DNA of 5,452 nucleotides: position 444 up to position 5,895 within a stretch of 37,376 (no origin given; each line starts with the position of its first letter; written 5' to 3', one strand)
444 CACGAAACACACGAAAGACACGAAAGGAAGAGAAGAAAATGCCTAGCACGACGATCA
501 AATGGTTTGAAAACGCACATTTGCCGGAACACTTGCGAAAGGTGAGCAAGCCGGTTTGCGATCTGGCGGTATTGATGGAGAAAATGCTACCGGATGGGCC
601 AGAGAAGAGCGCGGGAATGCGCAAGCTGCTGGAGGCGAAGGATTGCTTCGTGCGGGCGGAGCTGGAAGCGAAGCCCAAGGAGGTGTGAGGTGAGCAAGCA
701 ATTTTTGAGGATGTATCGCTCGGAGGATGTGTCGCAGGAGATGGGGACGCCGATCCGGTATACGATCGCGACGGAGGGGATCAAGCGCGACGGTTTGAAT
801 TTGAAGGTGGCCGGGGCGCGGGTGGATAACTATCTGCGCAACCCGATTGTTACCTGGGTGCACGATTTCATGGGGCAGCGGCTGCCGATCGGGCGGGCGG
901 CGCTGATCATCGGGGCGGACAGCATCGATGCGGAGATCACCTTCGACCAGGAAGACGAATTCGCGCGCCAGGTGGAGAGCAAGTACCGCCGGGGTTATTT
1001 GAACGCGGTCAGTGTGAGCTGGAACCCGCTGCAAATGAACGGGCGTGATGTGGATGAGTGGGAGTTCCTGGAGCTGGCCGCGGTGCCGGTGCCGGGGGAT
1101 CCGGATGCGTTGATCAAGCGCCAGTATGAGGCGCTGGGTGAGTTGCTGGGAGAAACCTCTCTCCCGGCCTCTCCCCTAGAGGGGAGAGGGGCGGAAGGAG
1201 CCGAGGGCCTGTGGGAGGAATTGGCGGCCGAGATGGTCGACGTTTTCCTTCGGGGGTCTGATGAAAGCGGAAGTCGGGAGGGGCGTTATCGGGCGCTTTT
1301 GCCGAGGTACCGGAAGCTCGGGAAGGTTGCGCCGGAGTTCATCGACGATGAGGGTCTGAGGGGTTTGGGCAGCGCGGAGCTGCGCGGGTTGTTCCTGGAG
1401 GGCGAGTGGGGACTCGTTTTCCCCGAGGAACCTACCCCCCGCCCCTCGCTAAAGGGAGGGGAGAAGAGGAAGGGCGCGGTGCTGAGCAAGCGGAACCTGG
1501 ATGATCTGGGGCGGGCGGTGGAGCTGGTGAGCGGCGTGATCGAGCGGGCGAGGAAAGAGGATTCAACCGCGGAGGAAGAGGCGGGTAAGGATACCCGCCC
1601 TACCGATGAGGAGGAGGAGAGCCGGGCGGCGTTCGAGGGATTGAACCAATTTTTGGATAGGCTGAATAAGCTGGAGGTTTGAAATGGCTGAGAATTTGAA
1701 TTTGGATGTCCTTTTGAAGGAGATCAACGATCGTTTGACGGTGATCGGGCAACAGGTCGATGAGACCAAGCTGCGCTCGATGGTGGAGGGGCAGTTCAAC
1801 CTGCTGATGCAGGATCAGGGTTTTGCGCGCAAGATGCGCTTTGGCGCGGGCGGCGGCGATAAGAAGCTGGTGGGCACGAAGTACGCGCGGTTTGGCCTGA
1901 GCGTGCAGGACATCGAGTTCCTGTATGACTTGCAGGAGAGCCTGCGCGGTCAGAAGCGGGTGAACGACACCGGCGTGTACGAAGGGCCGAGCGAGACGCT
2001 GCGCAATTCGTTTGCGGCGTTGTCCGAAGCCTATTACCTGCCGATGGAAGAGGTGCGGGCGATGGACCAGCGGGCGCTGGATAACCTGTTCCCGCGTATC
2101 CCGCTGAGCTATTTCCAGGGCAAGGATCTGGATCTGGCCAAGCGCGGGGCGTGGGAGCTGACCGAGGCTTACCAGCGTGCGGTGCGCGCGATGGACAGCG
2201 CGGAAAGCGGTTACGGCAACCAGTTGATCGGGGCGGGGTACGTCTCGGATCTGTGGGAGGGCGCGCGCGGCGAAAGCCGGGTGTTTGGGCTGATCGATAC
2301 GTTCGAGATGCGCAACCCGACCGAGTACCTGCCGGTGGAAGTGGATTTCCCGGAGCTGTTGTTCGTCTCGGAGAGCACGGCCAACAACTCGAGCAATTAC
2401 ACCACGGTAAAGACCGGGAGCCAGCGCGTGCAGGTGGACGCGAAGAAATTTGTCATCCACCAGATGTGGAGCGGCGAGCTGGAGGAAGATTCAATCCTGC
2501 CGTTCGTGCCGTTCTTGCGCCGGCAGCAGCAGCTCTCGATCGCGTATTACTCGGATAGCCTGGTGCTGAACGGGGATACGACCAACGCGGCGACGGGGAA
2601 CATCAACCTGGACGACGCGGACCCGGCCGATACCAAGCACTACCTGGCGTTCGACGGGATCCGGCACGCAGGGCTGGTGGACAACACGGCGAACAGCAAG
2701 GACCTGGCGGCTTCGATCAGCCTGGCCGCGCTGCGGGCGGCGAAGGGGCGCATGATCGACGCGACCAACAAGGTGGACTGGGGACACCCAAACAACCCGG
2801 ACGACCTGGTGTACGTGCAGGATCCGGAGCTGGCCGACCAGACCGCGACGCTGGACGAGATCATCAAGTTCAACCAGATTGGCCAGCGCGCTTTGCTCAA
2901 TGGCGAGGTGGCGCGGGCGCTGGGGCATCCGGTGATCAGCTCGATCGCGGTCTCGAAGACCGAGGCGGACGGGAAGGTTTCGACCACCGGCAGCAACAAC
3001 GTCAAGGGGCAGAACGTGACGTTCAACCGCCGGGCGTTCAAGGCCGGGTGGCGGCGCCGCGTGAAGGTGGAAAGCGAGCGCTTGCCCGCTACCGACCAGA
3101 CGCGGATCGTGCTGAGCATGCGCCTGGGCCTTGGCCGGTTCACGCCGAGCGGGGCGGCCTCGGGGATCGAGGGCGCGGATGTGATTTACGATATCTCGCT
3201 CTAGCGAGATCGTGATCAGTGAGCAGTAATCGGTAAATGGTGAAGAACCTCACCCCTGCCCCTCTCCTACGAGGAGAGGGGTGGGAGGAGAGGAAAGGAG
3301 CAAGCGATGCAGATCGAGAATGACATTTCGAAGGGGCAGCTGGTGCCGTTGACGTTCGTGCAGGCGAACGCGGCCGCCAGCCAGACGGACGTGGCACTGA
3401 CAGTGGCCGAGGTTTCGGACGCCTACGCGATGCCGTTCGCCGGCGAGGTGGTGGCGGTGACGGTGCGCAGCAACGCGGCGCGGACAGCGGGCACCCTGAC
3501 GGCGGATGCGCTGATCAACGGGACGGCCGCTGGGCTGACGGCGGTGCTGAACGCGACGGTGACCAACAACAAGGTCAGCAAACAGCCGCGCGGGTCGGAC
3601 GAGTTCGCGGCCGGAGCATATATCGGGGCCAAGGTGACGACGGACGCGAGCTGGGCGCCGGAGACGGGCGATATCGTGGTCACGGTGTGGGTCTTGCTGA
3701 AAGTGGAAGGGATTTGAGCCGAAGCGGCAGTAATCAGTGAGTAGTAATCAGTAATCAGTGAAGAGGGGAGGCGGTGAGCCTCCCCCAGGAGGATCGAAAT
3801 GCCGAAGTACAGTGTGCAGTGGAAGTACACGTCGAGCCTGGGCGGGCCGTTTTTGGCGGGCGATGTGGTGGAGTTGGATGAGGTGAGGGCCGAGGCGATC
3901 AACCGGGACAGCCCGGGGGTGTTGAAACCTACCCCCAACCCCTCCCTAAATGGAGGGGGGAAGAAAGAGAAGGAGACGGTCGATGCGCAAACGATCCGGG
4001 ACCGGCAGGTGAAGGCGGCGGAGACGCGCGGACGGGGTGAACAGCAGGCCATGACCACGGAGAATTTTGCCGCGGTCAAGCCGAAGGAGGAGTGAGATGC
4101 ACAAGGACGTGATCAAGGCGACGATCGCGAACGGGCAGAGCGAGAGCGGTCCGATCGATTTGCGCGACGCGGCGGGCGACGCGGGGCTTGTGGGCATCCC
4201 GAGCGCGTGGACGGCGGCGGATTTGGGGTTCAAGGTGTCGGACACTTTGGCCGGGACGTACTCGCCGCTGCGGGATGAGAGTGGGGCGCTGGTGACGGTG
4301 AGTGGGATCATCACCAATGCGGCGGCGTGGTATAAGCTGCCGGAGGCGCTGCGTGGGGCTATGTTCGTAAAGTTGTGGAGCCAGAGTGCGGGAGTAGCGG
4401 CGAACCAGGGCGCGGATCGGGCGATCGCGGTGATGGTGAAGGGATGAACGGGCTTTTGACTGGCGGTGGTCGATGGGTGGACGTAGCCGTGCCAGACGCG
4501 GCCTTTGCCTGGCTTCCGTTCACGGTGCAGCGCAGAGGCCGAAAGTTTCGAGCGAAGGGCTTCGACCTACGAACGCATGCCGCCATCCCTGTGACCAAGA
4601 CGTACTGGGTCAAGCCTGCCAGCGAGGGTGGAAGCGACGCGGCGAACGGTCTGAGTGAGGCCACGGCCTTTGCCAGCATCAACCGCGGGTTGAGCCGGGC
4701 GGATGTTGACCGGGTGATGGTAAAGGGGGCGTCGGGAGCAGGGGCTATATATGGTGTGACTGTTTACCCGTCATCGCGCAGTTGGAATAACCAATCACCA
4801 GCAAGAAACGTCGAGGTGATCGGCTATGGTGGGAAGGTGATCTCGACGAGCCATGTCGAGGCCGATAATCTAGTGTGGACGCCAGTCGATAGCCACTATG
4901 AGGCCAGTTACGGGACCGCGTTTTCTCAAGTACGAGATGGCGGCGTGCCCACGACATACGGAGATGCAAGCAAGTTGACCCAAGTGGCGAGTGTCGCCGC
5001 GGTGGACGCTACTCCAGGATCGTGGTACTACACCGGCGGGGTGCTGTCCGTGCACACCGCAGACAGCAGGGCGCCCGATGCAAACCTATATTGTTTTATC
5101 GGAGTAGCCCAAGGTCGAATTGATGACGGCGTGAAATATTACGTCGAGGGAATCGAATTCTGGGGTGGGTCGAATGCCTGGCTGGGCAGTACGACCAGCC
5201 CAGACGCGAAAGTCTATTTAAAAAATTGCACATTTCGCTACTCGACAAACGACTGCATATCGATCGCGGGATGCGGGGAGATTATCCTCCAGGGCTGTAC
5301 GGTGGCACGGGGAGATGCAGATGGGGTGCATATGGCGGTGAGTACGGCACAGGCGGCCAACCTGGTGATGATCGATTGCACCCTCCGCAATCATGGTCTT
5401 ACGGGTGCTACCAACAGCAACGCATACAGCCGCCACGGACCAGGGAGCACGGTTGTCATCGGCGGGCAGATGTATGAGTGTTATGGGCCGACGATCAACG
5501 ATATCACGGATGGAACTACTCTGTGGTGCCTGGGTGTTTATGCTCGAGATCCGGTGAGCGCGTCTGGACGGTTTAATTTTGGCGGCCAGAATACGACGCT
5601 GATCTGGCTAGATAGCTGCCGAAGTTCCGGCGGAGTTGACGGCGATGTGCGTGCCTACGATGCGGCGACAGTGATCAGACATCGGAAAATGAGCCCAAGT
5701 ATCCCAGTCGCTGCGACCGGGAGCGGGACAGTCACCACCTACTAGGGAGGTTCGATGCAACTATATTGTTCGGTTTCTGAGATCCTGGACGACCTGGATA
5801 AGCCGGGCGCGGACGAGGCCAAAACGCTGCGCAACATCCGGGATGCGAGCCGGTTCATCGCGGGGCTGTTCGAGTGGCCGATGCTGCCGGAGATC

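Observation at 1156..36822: Sixteen copies of a ~32-nt C-arm/G-arm hairpin repeat (family H), twelve inserted in frame in essential phage genes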

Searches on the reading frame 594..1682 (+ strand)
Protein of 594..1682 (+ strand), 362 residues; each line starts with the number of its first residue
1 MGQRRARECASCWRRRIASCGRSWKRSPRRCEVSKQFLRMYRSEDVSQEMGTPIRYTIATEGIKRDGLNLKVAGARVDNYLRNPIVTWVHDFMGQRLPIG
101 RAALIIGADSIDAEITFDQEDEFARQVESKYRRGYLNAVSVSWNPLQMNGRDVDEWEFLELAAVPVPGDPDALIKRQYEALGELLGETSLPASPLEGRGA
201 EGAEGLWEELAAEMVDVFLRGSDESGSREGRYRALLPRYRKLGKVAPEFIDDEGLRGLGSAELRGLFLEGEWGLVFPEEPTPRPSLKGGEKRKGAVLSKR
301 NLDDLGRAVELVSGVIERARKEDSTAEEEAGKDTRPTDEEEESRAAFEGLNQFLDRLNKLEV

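Call 8: search_protein_families(library=pfam, proteins=[window:594-1682:+], max_evalue=0.01)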
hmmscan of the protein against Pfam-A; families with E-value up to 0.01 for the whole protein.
window:594-1682:+ (362 aa): 0 families

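Call 56: search_protein_families(library=phrogs, proteins=[window:690-1682:+], max_evalue=0.001)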
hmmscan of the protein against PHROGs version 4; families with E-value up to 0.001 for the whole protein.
window:690-1682:+ (330 aa): 4 families
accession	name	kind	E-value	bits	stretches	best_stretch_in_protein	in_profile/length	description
phrog_11321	-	unknown function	1.5e-14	55.2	1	24-110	5-93/327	-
phrog_3270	-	head and packaging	7.1e-05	22.6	1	55-147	40-131/603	head maturation protease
phrog_80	-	head and packaging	0.00036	20.8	1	46-142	265-375/607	head maturation protease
phrog_617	-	head and packaging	0.00062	19.8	1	77-149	85-165/626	major head protein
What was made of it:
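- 1157..1189 (+): H copy 1: tag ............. plus hairpin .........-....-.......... In frame in the protease-like gene 690-1682, after the protease domain (peptide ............). PHROG protease match covers aa 24-150 (call 56).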

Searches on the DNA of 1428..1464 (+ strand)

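Call 79: build_rna_model(alignment_id=A2, structure=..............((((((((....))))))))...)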
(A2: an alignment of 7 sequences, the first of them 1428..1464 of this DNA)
Model R1 built from alignment A2 (7 sequences, 37 columns); structure: as given.
model positions 37; base pairs 8; branch points 0; effective number of sequences 7; information 1.148 bits per position. Calibrated on 0.2 Mb of random sequence (short: E-values are rough).
structure used (alignment columns):
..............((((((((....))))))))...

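Call 80: search_with_rna_model(model_id=R1, source=window, filters=off, max_evalue=10)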
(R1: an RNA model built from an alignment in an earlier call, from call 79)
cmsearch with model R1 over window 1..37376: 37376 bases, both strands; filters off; matches with E-value up to 10: 49.
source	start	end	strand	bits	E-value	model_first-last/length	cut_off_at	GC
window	33737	33773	+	57.6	6.5e-13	1-37/37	no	0.65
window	17679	17715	+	54.4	4.2e-12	1-37/37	no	0.65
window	1428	1464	+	54.1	5e-12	1-37/37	no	0.68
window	3925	3961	+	52.3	1.5e-11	1-37/37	no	0.59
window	36788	36824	+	51.8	2e-11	1-37/37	no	0.65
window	23071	23107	+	50.8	3.4e-11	1-37/37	no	0.65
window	32260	32296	+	42.1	5.2e-09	1-37/37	no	0.57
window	3245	3284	+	33.4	8e-07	1-37/37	no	0.68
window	31130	31168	+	31.9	2e-06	1-37/37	no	0.67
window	26204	26254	+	29.1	9.7e-06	5-37/37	no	0.69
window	32271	32297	-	27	3.2e-05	11-37/37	no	0.63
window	30965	31004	+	26.6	4.1e-05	1-37/37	no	0.77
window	1153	1191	+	25.5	7.7e-05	1-37/37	no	0.67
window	7765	7815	+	25.2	9.4e-05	1-37/37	no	0.67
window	25458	25491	+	24.3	0.00016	1-37/37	no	0.59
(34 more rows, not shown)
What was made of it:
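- On REP / REPIN-RAYT: All 16 window copies are singletons in one orientation (call 80).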

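Call 81: search_with_rna_model(model_id=R1, sources=[L121, L122, L123, L124, L125, L126, L127, L128, L129, L130, L131, L132, L133, L134, L135, L136, L138, L139], max_evalue=10)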
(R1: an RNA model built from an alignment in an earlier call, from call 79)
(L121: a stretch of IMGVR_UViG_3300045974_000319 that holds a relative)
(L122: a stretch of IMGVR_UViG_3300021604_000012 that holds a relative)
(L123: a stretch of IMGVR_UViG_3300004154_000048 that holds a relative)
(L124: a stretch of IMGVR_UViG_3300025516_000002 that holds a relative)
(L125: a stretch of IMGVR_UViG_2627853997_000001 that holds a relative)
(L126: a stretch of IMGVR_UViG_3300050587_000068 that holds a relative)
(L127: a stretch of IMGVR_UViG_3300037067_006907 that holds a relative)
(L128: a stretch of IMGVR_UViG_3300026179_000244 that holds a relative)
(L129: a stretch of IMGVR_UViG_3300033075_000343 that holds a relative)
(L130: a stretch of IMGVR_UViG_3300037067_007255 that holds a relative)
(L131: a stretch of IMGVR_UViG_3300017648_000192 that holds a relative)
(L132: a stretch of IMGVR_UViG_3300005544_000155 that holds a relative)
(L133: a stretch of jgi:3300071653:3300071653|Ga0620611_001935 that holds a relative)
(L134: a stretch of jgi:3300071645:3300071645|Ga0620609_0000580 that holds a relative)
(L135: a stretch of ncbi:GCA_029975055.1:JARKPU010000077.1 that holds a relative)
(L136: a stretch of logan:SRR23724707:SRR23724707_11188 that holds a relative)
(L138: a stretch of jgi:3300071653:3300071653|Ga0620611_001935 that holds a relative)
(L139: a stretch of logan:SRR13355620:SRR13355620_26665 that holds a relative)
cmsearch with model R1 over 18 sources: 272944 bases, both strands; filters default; matches with E-value up to 10: 22.
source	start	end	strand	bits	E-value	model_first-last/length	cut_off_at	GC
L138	14604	14639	+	38.1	3.8e-07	1-37/37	no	0.58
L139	2058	2097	+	34.6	3e-06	1-37/37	no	0.73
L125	13569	13615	+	27.9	0.00014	1-37/37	no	0.7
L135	15530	15568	+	25.8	0.00048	1-37/37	no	0.79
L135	15693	15731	+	25.8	0.00048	1-37/37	no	0.79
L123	12979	13018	+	25.7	0.0005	1-37/37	no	0.7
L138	10161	10198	+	17.3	0.064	1-37/37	no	0.66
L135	355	400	-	17.3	0.067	1-37/37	no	0.67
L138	10084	10123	+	16.1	0.13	1-37/37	no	0.65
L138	14617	14636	-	15.4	0.2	15-34/37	no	0.65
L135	15545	15564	-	13.7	0.51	15-34/37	no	0.8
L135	15708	15727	-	13.7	0.51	15-34/37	no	0.8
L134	4808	4855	-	11.4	2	1-37/37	no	0.5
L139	2072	2094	-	10.9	2.6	15-34/37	no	0.7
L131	1985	2021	+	10.8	2.8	1-37/37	no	0.62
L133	12793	12828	+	10.4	3.5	1-37/37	no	0.67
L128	234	270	+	10.2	4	1-37/37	no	0.7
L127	4293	4320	+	9.3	6.8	1-37/37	no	0.64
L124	13457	13503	+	8.8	8.8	1-37/37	no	0.62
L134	19458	19487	+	8.8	9.1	1-37/37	no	0.77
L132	1885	1918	+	8.7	9.3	1-37/37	no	0.82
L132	714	744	-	8.7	9.4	1-37/37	no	0.58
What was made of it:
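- By the model, the window has 16 copies in 37 kb; relatives have 8-9 weak hits in 273 kb (calls 80, 81).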

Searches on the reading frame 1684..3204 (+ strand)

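Call 8: search_protein_families(library=pfam, proteins=[window:1684-3204:+], max_evalue=0.01)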
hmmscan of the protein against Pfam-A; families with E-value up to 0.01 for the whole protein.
window:1684-3204:+ (506 aa): 0 families

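Call 56: search_protein_families(library=phrogs, proteins=[window:1684-3204:+], max_evalue=0.001)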
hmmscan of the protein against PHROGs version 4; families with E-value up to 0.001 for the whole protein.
window:1684-3204:+ (506 aa): 1 family
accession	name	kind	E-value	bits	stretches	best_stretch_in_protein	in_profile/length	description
phrog_267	-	head and packaging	1.2e-05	25.7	1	323-492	171-321/410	major head protein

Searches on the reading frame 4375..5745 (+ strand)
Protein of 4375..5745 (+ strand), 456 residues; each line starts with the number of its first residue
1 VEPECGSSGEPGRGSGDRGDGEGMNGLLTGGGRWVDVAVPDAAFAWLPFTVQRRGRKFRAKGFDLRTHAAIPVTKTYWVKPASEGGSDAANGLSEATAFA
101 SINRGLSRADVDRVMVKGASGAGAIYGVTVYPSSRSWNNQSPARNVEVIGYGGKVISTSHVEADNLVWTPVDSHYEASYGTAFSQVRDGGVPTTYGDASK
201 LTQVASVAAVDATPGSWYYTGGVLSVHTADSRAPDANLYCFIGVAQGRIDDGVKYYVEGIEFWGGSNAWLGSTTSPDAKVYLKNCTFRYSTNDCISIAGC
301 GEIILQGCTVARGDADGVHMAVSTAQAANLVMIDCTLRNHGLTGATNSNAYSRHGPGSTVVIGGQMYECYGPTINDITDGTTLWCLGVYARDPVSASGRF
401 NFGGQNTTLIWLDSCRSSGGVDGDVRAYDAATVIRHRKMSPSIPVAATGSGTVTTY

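Call 8: search_protein_families(library=pfam, proteins=[window:4375-5745:+], max_evalue=0.01)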
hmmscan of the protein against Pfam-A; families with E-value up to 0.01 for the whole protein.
window:4375-5745:+ (456 aa): 1 family
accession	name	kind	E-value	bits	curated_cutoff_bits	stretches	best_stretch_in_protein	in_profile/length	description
PF13229.12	Beta_helix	-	2.2e-06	27.8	25.9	1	279-347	10-69/158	Right handed beta helix region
